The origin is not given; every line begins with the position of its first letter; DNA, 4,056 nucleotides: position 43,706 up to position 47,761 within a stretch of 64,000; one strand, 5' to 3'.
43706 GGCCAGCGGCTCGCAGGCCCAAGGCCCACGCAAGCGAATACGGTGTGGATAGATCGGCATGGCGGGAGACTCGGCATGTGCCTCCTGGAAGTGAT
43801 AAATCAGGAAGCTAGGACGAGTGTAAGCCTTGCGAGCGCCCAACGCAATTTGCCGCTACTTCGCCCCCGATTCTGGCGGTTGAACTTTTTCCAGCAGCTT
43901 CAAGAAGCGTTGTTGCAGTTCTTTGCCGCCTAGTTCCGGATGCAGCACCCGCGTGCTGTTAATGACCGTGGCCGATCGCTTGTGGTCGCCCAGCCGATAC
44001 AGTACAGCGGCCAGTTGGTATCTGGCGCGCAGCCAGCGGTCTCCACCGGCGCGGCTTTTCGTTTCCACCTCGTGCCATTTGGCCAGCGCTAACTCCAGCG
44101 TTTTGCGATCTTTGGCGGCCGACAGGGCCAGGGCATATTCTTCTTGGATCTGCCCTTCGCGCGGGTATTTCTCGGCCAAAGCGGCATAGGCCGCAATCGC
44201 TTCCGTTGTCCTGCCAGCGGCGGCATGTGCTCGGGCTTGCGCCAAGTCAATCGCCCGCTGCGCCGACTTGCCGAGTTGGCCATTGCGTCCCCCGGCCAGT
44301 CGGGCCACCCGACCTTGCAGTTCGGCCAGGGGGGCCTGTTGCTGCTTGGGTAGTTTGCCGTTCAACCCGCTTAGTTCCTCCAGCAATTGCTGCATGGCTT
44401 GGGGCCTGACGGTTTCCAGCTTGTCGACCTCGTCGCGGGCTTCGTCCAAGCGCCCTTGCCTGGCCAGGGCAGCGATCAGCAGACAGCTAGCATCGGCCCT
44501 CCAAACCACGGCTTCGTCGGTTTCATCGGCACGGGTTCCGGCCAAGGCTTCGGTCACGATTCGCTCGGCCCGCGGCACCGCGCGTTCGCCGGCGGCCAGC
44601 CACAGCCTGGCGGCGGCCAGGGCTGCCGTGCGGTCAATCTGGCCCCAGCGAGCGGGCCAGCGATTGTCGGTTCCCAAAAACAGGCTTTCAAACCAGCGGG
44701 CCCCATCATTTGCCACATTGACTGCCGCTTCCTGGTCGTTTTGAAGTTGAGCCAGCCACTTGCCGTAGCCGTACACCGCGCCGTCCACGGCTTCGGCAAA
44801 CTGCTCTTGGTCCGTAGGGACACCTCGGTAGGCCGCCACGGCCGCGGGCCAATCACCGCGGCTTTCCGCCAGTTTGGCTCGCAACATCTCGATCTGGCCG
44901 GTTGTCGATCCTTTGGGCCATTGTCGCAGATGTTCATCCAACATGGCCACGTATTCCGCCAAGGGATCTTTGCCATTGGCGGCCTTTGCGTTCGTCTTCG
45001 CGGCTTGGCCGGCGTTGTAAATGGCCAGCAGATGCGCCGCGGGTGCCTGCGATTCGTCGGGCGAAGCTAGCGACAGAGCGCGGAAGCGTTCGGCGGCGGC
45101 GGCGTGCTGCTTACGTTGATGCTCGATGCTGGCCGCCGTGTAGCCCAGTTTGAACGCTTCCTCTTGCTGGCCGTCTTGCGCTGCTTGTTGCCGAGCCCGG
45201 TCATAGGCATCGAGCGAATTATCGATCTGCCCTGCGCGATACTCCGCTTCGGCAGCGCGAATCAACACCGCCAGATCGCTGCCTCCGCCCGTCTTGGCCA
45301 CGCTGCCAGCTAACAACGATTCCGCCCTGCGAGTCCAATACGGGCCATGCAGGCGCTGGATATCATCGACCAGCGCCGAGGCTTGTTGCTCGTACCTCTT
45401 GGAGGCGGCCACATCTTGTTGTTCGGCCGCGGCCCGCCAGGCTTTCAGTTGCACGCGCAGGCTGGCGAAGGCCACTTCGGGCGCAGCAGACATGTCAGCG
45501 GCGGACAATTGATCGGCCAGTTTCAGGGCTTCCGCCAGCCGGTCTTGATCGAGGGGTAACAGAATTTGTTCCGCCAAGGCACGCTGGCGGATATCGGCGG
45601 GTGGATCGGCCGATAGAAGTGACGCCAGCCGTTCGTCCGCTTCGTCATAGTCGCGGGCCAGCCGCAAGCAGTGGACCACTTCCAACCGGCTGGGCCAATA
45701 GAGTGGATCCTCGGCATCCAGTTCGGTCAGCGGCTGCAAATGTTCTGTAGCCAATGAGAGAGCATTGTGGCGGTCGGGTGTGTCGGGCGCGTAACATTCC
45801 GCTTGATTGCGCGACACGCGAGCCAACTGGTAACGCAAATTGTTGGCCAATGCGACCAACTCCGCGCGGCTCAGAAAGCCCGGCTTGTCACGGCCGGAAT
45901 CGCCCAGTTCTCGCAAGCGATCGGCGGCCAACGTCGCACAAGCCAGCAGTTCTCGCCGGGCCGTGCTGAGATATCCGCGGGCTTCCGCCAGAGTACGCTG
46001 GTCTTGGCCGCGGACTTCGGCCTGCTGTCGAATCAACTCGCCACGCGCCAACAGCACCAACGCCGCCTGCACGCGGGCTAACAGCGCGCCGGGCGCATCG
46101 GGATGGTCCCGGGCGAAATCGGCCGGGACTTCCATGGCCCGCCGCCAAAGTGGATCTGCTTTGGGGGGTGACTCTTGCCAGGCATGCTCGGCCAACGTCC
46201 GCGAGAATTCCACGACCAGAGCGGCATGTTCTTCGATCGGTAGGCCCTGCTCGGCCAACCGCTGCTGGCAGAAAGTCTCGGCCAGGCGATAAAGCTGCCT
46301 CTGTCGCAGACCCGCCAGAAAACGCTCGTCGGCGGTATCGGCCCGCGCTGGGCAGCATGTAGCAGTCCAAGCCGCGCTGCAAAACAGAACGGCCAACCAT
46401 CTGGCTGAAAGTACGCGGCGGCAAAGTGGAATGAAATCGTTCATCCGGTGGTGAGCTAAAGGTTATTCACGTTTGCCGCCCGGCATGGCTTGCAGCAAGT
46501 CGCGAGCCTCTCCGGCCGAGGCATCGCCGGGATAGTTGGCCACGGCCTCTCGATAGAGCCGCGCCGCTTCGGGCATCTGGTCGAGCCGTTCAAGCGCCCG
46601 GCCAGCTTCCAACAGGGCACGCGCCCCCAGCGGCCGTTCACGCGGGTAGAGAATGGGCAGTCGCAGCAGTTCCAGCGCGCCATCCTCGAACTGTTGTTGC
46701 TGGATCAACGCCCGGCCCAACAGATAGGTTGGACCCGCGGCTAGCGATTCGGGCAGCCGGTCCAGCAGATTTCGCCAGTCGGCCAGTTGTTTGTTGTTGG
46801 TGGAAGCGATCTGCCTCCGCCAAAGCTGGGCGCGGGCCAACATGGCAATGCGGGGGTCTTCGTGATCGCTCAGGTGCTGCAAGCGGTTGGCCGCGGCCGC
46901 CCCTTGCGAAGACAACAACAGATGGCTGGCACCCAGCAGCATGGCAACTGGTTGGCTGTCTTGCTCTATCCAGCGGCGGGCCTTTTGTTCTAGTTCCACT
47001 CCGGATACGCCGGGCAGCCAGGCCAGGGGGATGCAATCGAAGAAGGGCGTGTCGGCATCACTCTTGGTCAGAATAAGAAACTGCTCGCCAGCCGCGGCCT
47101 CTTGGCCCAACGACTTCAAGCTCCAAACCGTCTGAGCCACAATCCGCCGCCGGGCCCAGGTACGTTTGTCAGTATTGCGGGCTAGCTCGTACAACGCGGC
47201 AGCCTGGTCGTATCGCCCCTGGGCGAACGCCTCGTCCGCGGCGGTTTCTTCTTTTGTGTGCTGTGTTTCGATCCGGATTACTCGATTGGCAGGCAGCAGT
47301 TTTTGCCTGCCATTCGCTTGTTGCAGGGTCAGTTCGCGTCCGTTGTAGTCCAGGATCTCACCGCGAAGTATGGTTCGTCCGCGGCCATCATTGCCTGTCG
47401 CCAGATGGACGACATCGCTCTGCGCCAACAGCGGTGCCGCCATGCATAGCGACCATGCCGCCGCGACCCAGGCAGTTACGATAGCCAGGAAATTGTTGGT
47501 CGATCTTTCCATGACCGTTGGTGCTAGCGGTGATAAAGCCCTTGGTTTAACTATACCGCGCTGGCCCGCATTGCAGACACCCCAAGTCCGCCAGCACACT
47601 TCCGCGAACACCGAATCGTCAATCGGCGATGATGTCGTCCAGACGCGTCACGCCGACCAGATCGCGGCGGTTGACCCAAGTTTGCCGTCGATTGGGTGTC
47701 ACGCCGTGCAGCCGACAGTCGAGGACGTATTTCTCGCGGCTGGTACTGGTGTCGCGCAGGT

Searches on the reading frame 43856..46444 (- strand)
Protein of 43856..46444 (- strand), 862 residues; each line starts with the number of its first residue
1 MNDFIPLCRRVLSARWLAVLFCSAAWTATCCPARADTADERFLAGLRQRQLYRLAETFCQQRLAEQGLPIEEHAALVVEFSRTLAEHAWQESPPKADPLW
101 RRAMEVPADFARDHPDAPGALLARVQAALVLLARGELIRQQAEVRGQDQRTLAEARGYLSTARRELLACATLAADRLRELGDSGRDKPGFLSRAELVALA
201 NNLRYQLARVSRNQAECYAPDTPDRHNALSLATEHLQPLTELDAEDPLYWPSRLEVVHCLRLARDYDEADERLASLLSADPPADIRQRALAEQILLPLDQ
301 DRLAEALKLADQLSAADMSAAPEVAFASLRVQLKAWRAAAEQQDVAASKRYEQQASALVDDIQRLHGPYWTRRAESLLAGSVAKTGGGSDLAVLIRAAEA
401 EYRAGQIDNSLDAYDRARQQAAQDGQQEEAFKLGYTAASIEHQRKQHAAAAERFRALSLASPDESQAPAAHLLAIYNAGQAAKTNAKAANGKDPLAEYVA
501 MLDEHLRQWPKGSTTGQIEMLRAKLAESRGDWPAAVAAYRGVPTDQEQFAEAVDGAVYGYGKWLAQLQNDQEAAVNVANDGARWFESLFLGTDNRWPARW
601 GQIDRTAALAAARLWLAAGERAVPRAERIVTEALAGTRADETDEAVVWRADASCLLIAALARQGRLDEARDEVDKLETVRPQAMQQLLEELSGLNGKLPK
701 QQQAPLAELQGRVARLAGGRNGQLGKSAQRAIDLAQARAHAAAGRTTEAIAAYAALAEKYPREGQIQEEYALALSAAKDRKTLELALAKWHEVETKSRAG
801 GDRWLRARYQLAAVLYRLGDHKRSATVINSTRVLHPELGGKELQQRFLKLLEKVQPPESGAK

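Call 4: search_protein_families(library=pfam, proteins=[window:43856-46444:-], max_evalue=0.1)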
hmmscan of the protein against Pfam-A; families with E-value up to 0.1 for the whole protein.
window:43856-46444:- (862 aa): 4 families
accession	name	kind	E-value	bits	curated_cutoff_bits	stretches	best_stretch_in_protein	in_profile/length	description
PF13174.12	TPR_6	-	2.8e-05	24.9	26.3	1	735-761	5-31/33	Tetratricopeptide repeat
PF10602.15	RPN7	-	0.0024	18.1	29.6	1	722-819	28-125/174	26S proteasome subunit RPN7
PF25058.1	ARM_TT21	-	0.013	15.9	27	1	423-552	19-130/155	Tetratricopeptide repeat protein 21 ARM repeat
PF13428.12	TPR_14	-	0.016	16.3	23.5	1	734-771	5-42/44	Tetratricopeptide repeat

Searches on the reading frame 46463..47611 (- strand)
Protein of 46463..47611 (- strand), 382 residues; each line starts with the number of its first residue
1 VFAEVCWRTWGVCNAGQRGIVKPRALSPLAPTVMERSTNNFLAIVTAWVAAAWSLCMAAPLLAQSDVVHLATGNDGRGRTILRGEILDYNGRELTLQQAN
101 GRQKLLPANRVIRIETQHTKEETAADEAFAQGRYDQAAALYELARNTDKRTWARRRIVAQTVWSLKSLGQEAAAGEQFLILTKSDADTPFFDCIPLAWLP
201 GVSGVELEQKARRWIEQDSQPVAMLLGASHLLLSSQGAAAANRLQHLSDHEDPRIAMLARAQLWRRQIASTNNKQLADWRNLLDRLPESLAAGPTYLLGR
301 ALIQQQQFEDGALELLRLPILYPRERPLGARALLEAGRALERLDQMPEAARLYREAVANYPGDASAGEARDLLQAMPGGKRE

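Call 4: search_protein_families(library=pfam, proteins=[window:46463-47611:-], max_evalue=0.1)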
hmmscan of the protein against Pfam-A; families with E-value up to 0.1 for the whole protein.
window:46463-47611:- (382 aa): 8 families
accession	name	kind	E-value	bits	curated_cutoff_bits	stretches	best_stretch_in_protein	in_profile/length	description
PF13432.12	TPR_16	-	3.4e-07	31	32.7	1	296-364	1-65/65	Tetratricopeptide repeat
PF07719.23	TPR_2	-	1.2e-05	25.4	27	1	330-363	1-34/34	Tetratricopeptide repeat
PF13428.12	TPR_14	-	0.00012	22.9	23.5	1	331-366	2-37/44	Tetratricopeptide repeat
PF13174.12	TPR_6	-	0.00046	21.1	26.3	1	332-362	2-32/33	Tetratricopeptide repeat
PF13176.12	TPR_7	-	0.002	18.5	27.9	0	332-361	1-32/36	Tetratricopeptide repeat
PF13424.12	TPR_12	-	0.0062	17.1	30.1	1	325-360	40-75/77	Tetratricopeptide repeat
PF14559.12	TPR_19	-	0.011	16.5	25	0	128-144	1-17/68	Tetratricopeptide repeat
PF12688.13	TPR_5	-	0.097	13.3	24.2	0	131-174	14-57/119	Tetratrico peptide repeat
